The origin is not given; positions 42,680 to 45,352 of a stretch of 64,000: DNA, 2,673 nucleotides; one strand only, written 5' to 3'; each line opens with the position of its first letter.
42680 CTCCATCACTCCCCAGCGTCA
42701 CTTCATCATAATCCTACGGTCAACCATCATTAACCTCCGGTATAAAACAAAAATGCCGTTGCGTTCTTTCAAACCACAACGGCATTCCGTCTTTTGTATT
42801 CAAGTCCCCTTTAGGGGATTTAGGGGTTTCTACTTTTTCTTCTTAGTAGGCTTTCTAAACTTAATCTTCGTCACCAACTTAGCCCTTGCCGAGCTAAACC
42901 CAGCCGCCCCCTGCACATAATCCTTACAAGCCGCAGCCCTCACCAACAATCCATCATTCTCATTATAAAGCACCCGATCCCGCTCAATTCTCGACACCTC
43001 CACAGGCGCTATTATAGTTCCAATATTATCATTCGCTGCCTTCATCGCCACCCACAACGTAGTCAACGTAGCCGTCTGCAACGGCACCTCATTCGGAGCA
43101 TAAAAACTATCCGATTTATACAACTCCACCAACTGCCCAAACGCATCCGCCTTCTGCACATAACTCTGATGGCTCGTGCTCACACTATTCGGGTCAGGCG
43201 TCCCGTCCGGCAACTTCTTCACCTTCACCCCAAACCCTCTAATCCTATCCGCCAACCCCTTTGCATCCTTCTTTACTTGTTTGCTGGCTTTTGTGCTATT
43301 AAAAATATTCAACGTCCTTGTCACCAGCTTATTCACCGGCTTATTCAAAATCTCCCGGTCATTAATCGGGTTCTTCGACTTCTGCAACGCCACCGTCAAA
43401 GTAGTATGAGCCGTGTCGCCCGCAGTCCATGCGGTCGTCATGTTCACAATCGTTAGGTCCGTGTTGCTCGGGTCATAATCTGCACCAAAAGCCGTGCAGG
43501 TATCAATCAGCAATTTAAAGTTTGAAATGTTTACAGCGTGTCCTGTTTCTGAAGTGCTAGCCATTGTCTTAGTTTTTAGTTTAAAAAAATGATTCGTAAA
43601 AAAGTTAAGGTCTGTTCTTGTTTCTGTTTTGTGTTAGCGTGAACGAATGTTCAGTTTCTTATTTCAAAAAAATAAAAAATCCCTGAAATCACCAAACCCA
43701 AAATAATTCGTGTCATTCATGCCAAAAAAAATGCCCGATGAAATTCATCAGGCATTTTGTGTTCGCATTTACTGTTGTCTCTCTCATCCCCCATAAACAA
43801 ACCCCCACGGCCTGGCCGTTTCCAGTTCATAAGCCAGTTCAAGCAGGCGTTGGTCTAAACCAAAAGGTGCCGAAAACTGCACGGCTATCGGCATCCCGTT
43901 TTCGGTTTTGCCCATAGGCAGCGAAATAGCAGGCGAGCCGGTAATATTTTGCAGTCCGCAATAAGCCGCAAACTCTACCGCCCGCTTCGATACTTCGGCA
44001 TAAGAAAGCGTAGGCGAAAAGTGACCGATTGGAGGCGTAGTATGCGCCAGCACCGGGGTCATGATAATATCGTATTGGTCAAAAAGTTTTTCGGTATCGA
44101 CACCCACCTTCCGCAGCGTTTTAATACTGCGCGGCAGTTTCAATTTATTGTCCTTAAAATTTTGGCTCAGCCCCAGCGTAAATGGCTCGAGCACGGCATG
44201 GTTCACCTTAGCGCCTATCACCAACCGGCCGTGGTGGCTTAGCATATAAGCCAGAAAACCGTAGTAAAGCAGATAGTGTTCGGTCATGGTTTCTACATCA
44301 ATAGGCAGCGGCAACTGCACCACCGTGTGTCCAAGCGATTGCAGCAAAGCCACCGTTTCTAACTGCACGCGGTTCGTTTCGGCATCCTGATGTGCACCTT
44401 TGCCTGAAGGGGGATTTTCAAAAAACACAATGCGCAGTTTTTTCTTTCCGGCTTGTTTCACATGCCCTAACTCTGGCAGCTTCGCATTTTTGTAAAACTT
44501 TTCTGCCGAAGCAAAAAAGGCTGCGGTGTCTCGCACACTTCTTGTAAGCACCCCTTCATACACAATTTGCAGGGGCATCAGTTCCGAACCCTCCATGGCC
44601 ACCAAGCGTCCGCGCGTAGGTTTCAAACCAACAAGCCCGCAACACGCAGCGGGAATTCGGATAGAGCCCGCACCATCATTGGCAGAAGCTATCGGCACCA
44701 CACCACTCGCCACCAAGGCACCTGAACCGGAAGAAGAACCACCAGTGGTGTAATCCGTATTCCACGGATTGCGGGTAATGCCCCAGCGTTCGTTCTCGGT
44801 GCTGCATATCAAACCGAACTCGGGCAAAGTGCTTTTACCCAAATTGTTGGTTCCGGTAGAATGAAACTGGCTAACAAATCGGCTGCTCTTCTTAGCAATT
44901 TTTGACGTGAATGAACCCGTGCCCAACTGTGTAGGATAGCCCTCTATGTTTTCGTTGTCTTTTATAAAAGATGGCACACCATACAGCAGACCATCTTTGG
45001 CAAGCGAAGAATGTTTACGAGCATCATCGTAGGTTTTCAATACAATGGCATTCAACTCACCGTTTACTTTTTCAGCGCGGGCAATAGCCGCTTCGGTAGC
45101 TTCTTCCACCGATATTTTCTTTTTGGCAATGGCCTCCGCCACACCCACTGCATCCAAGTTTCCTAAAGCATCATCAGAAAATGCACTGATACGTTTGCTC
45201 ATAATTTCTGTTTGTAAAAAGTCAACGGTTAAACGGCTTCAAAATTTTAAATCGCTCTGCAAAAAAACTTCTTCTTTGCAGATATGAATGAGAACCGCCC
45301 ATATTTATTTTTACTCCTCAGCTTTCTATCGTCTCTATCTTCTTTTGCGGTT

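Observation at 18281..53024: Set of monocistronic orphan genes (families A, B, C) scattered in small islands between housekeeping blocks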

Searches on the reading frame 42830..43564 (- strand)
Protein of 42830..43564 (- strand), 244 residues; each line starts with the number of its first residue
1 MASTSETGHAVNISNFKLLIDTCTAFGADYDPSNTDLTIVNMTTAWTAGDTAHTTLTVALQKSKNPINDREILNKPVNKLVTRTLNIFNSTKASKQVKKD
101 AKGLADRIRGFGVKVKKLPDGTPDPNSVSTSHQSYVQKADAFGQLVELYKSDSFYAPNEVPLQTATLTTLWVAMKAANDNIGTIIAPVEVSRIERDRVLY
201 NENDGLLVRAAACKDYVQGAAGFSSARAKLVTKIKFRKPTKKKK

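Call 7: search_protein_families(library=pfam, proteins=[window:42830-43564:-], max_evalue=1)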
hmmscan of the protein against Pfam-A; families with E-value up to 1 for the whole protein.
window:42830-43564:- (244 aa): 0 families

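Call 8: search_protein_families(library=ncbifam, proteins=[window:42830-43564:-], max_evalue=1)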
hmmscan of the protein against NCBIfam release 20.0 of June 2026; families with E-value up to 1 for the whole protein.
window:42830-43564:- (244 aa): 0 families

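Call 13: search_protein_families(library=phrogs, proteins=[window:42830-43564:-], max_evalue=1)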
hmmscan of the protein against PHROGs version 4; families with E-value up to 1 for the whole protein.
window:42830-43564:- (244 aa): 1 family
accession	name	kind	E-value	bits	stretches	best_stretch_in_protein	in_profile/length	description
phrog_9780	-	unknown function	0.37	11.6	1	178-201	2-25/47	-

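Call 14: search_protein_families(library=padloc, proteins=[window:42830-43564:-], max_evalue=1)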
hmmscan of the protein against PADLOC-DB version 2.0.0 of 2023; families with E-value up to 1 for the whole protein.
window:42830-43564:- (244 aa): 0 families

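Call 20: find_homologous_proteins(query=window:42830-43561:-, max_evalue=0.001)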
Query window:42830-43561:- (243 aa): 183 proteins with E <= 0.001 among 546 candidates; the best 120 are listed.
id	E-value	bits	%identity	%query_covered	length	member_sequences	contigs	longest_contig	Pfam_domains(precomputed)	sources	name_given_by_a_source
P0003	2.7e-154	529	100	100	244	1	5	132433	-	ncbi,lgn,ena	-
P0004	2.0e-109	383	75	100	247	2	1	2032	-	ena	-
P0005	3.0e-106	372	70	99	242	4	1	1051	-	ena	-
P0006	9.8e-106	371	73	98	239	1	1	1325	-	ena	-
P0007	6.1e-105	368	72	98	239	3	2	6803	-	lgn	-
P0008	1.6e-104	367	71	99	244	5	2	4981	-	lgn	-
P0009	1.8e-104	367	72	99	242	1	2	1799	-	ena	-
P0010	2.2e-104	366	72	98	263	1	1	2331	-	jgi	jgi:hypothetical protein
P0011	4.0e-104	365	70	100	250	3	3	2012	-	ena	-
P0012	4.5e-103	362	73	98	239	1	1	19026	-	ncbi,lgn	-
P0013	1.3e-102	360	69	99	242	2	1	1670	-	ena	-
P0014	2.8e-102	359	70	98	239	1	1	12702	-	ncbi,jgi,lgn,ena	jgi:hypothetical protein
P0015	6.7e-102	358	71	98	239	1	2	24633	-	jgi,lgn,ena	-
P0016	1.4e-101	357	70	99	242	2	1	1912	-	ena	-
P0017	2.6e-101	356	70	99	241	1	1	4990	-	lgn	-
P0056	2.7e-87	310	62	98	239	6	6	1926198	-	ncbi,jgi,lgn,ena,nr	ncbi:MAG: hypothetical protein IT226_11155 [Flavobacteriales bacterium]|nr:hypothetical protein [Fla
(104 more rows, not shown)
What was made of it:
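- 42830..43564 (-): Gene C: 244 aa, all-helical, basic (pI 9.6), with a Lys-rich tail. Third-position GC skew is 0.67. 183 homologs at 55-75% identity (call 20).
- The distribution is patchy but conservation is high (call 20).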

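Call 27: predict_structure(alignment_id=A1)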
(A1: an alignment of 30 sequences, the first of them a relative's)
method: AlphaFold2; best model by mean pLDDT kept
length: 244 residues; sequences in the alignment: 30
mean_pLDDT: 88.0   pTM: 0.70
mean pLDDT of the five models: 88.0, 86.4, 86.3, 85.3, 84.5
residues with pLDDT >= 90: 165; 70-90: 50; 50-70: 19; < 50: 10
segments of 3 or more residues with pLDDT < 50: 127-130, 242-244
pLDDT, mean of each block of 10 residues (from residue 1): 69 97 96 96 97 93 84 88 96 95 89 62 56 79 96 95 96 92 88 93 94 96 94 88 44
secondary structure, 60 per line:
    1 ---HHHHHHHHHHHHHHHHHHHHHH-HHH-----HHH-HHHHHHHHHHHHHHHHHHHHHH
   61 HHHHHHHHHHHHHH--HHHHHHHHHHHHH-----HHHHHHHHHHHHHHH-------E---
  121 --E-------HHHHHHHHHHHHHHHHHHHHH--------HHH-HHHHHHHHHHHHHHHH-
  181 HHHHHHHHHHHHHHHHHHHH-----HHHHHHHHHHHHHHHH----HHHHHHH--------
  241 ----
elements in order: H4-25 H39-74 H77-89 H95-109 H131-151 H164-179 H181-200 H206-221 H226-232
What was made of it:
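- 42830..43564 (-): AF2 model pLDDT 88 (call 27).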

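Call 30: find_encoding_contigs(protein=P0056, flank=6000, max_places=3)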
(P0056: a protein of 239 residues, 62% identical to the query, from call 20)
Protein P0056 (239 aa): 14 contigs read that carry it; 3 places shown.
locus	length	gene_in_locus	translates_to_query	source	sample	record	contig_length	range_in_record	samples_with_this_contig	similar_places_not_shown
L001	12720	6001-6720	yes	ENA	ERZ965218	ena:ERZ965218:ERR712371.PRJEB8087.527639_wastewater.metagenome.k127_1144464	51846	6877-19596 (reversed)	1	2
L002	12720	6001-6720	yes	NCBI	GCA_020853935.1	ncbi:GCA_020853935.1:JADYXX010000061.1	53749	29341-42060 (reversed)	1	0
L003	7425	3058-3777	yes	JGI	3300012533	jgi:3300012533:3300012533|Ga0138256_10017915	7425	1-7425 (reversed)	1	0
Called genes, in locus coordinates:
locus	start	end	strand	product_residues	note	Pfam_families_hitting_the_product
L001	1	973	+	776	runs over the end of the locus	PF02706:Wzz, PF13807:GNVR (weak), PF01656:CbiA, PF13614:AAA_31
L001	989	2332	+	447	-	PF01943:Polysacc_synt, PF13440:Polysacc_synt_3 (weak)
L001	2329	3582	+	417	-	-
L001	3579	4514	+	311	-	-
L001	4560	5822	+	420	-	PF04932:Wzy_C (weak)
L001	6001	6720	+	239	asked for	-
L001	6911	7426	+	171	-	-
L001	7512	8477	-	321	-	PF08808:RES (faint)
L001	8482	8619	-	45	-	-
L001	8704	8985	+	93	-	-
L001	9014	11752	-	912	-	PF13229:Beta_helix (weak)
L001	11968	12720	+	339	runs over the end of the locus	PF01073:3Beta_HSD, PF01370:Epimerase, PF04321:RmlD_sub_bind, PF16363:GDP_Man_Dehyd, PF07993:NAD_binding_4 (weak)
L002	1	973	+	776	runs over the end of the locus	PF02706:Wzz, PF13807:GNVR (weak), PF01656:CbiA, PF13614:AAA_31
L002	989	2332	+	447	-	PF01943:Polysacc_synt, PF13440:Polysacc_synt_3 (weak)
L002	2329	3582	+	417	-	-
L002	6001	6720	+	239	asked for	-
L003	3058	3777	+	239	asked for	-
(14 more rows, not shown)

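Call 35: fold_search(model_id=the predicted structure, library=pdb)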
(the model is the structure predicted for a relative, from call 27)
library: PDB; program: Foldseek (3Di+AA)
matches with E <= 10: 325; with E <= 0.001: 0
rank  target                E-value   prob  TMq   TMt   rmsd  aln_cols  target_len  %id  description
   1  4pho_B                4.9e-01  0.11  0.18  0.16  32.6       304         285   12  ClyA CC6/264 ox (2-303) (released 2014-09-24)
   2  5vju                  7.3e-01  0.20  0.19  0.23  30.3       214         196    6  De Novo Photosynthetic Reaction Center Protein Variant Equipped with His-Tyr H-bond, Heme B, and Cd(II) ions (released 2018-04-25)
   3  7vg4_A                7.3e-01  0.16  0.19  0.22  25.4       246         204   10  10,5-methenyltetrahydrofolate cyclohydrolase from Methylobacterium extorquens AM1 strain (released 2022-07-06)
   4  9fed                  8.0e-01  0.14  0.18  0.21  32.0       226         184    8  Single-chain chimeric protein mimicking the interaction between HR1 and HR2 in HIV gp41 (released 2025-05-28)
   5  7vg4_C                8.7e-01  0.15  0.19  0.22  25.3       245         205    9  10,5-methenyltetrahydrofolate cyclohydrolase from Methylobacterium extorquens AM1 strain (released 2022-07-06)
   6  4pho_C                8.7e-01  0.11  0.20  0.17  33.7       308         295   13  ClyA CC6/264 ox (2-303) (released 2014-09-24)
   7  4pho_A                9.2e-01  0.16  0.23  0.20  33.6       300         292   11  ClyA CC6/264 ox (2-303) (released 2014-09-24)
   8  7vg4_D                9.2e-01  0.10  0.16  0.18  27.4       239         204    9  10,5-methenyltetrahydrofolate cyclohydrolase from Methylobacterium extorquens AM1 strain (released 2022-07-06)
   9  4phq_D                9.2e-01  0.08  0.17  0.15  33.0       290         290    9  ClyA CC6/264 ox (6-303) (released 2014-09-24)
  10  5vjs                  9.6e-01  0.85  0.37  0.44  12.6       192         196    8  De Novo Photosynthetic Reaction Center Protein Equipped with Heme B, a synthetic Zn porphyrin, and Zn(II) cations (released 2018-04-25)
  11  4yvm_A                1.0e+00  0.12  0.19  0.22  32.9       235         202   10  X-ray structure of Helicobacter pylori CagL-K74 (released 2015-05-13)
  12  4tql_A                1.1e+00  0.13  0.20  0.22  36.2       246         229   10  Computationally designed three helix bundle (released 2014-10-15)
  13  9az6_F                1.1e+00  0.30  0.26  0.30  19.1       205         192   16  F-actin-Talin(R13-DD) complex (released 2025-02-12)
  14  6ivq_B                1.1e+00  0.16  0.26  0.24  27.2       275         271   11  Crystal structure of a membrane protein S19A (released 2019-11-06)
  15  1qoy                  1.1e+00  0.09  0.19  0.17  34.1       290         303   10  E.coli Hemolysin E (HlyE, ClyA, SheA) (released 2000-01-23)
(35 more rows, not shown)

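Call 45: find_related_loci(query=A1, collection=genome_contigs, flank=5000)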
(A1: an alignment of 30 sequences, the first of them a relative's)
Query A1 (244 aa) in genome_contigs; peptide patterns used: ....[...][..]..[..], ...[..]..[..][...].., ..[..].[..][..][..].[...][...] (x = any residue, [..] = any of these).
107 stretches matched a pattern; 39 encode a relative of the query (tblastn E <= 1e-3); 38 distinct loci.
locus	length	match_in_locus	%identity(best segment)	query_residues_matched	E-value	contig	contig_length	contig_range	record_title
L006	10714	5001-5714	73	1-238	1e-112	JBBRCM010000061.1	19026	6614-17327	MAG: Chitinophagales bacterium isolate Co_metawrap_2402 Cmw_2402_k141_12287768_length_19026_cov_12.9975, whole genome sh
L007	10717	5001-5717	69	1-239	2e-107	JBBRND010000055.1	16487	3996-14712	MAG: Bacteroidia bacterium isolate La1_metabat2.114 LA1C_B2.114_k141_440248L_16487_cov_17.8202, whole genome shotgun seq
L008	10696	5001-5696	68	1-232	3e-105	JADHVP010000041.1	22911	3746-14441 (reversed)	MAG: Ignavibacteria bacterium isolate BS750m-G4 BS-750m-C3196, whole genome shotgun sequence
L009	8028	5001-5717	67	1-239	1e-104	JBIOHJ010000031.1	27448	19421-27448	MAG: Bacteroidia bacterium isolate GcB14-4 k141_476287_length_27448_cov_45.0000, whole genome shotgun sequence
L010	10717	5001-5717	67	1-239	2e-104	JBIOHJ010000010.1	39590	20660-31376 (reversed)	MAG: Bacteroidia bacterium isolate GcB14-4 k141_908463_length_39590_cov_28.1428, whole genome shotgun sequence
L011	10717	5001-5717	67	1-239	1e-103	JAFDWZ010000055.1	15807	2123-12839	MAG: Bacteroidetes bacterium isolate SZAS-1 BACT-AMP-1__55__length-15807, whole genome shotgun sequence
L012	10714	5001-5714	64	1-238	1e-99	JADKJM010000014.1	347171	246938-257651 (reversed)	MAG: Flavobacteriales bacterium isolate Vibo_18-Q3-R45-57_BATAC.153 tig00177802-10-3473330, whole genome shotgun sequenc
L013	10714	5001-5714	64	1-238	5e-99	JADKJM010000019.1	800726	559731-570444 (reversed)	MAG: Flavobacteriales bacterium isolate Vibo_18-Q3-R45-57_BATAC.153 tig00724260-10-8015850, whole genome shotgun sequenc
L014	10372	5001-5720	64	1-242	2e-98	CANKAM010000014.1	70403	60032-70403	MAG: Bacteroidetes bacterium isolate RH-26jul17-244 genome assembly, contig: RH-26jul17-C927, whole genome shotgun seque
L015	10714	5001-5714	63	1-238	2e-97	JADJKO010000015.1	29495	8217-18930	MAG: Flavobacteriales bacterium isolate EsbE_18-Q3-R3-47_BATAC.451 tig00012125-10-295260, whole genome shotgun sequence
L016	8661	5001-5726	59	1-242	9e-94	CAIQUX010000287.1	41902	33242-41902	MAG: uncultured Bacteroidetes bacterium isolate Umea1_bin-3625 genome assembly, contig: bin-3625:287/329, whole genome s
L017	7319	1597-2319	61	1-242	6e-93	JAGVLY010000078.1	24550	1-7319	MAG: Bacteroidia bacterium isolate SW_52 c_000000122724, whole genome shotgun sequence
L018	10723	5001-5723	60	1-242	7e-93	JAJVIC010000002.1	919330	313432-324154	MAG: Bacteroidia bacterium isolate Bin_39 c_000000000011, whole genome shotgun sequence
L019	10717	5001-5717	63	1-239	3e-93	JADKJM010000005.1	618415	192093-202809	MAG: Flavobacteriales bacterium isolate Vibo_18-Q3-R45-57_BATAC.153 tig00001551-10-6194950, whole genome shotgun sequenc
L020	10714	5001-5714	63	1-238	7e-92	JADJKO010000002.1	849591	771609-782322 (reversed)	MAG: Flavobacteriales bacterium isolate EsbE_18-Q3-R3-47_BATAC.451 tig00000827-10-8472940, whole genome shotgun sequence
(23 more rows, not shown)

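Call 65: search_solved_structures(query=A1, max_evalue=10)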
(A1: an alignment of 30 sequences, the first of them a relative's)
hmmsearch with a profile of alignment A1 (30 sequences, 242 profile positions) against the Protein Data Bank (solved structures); distinct sequences matched with E-value up to 10: 2.
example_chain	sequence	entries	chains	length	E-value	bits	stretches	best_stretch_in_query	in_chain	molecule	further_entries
6bxf_A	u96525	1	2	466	1.3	11.5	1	81-168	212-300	Chimera protein of Integrin beta-3 and Integrin alpha-L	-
6bxb_A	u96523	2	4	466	1.4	11.5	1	81-168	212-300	Chimera protein of Integrin beta-3 and Integrin alpha-L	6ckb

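Call 85: find_related_loci(query=A1, collection=viral_contigs, flank=5000)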
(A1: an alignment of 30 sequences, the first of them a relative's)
Query A1 (244 aa) in viral_contigs; peptide patterns used: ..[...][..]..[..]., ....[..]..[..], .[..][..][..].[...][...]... (x = any residue, [..] = any of these).
92 stretches matched a pattern, but none encodes a relative of the query by tblastn (E <= 1e-3).

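Call 88: search_dna_similar(query=window:42833-43564:-, collection=plasmids, mode=protein, max_evalue=0.001, max_rows=10)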
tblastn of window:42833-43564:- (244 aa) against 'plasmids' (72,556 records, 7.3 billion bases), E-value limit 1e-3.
No match.

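Call 104: find_encoding_contigs(protein=P0003, flank=1000, max_places=3)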
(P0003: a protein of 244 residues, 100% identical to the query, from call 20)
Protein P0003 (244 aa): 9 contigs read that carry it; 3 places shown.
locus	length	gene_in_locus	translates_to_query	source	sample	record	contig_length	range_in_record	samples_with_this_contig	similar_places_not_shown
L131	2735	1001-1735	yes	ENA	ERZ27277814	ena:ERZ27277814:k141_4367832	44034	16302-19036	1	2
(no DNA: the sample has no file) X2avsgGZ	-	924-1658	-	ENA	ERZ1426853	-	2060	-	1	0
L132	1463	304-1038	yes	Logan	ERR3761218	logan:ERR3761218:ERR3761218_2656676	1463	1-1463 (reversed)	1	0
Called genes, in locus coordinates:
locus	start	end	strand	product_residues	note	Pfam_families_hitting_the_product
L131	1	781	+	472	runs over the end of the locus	PF01425:Amidase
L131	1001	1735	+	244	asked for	-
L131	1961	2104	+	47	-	-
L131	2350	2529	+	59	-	-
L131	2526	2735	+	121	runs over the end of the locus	-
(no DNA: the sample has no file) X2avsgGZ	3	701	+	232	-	?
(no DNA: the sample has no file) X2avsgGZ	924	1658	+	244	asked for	-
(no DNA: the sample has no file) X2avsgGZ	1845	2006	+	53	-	-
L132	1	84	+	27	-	?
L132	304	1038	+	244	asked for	-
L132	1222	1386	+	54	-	-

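Call 114: fold_search(model_id=the predicted structure, library=viral)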
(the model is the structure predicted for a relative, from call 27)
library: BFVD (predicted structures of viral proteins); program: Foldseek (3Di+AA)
matches with E <= 10: 408; with E <= 0.001: 0
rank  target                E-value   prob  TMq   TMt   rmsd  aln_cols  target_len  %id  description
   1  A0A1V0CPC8            1.3e-01  0.23  0.17  0.09  25.1       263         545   12  (no name in the UniProt tables at hand)
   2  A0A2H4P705            4.9e-01  0.25  0.25  0.09  49.1       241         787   15  GDSL-like lipase [Pseudomonas phage nickie]
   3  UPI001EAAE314         5.1e-01  0.14  0.18  0.14  29.2       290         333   12  (no name look-up for this kind of identifier)
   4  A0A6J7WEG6            5.1e-01  0.13  0.17  0.09  27.4       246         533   15  Uncharacterized protein (Fragment) [uncultured Caudovirales phage]
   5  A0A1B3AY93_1          5.3e-01  0.20  0.22  0.06  30.7       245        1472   11  Tape measure protein [Gordonia phage Bantam]
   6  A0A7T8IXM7            5.8e-01  0.28  0.22  0.06  30.2       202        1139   15  (no name in the UniProt tables at hand)
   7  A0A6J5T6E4            6.4e-01  0.44  0.33  0.23  28.8       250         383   10  Uncharacterized protein [uncultured Caudovirales phage]
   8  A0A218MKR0            6.4e-01  0.15  0.19  0.08  33.0       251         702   11  Putative recombination nuclease [uncultured virus]
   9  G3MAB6                6.7e-01  0.44  0.30  0.13  26.7       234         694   14  Gp375 [Bacillus phage G]
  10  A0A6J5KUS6            7.7e-01  0.10  0.18  0.08  57.1       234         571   14  Endonuclease subunit [uncultured Caudovirales phage]
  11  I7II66                8.0e-01  0.75  0.28  0.40   7.2       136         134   16  Exonuclease [Campylobacter phage CP21]
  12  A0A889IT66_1          8.0e-01  0.11  0.18  0.08  27.5       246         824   16  (no name in the UniProt tables at hand)
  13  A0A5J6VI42            8.8e-01  0.23  0.24  0.21  11.0       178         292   11  Uncharacterized protein [Megaviridae environmental sample]
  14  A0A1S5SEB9            8.8e-01  0.13  0.19  0.13  30.0       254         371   10  (no name in the UniProt tables at hand)
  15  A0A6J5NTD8            8.8e-01  0.06  0.12  0.08  26.2       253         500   14  Uncharacterized protein [uncultured Caudovirales phage]
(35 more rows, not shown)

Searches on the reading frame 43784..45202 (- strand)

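Call 100: search_protein_families(library=pfam, proteins=[window:43784-45202:-], max_evalue=0.001)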
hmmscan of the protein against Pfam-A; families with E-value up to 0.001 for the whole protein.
window:43784-45202:- (472 aa): 1 family
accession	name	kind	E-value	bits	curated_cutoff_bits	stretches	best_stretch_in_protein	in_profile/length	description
PF01425.27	Amidase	-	6.7e-86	289.5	27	1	34-454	1-445/445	Amidase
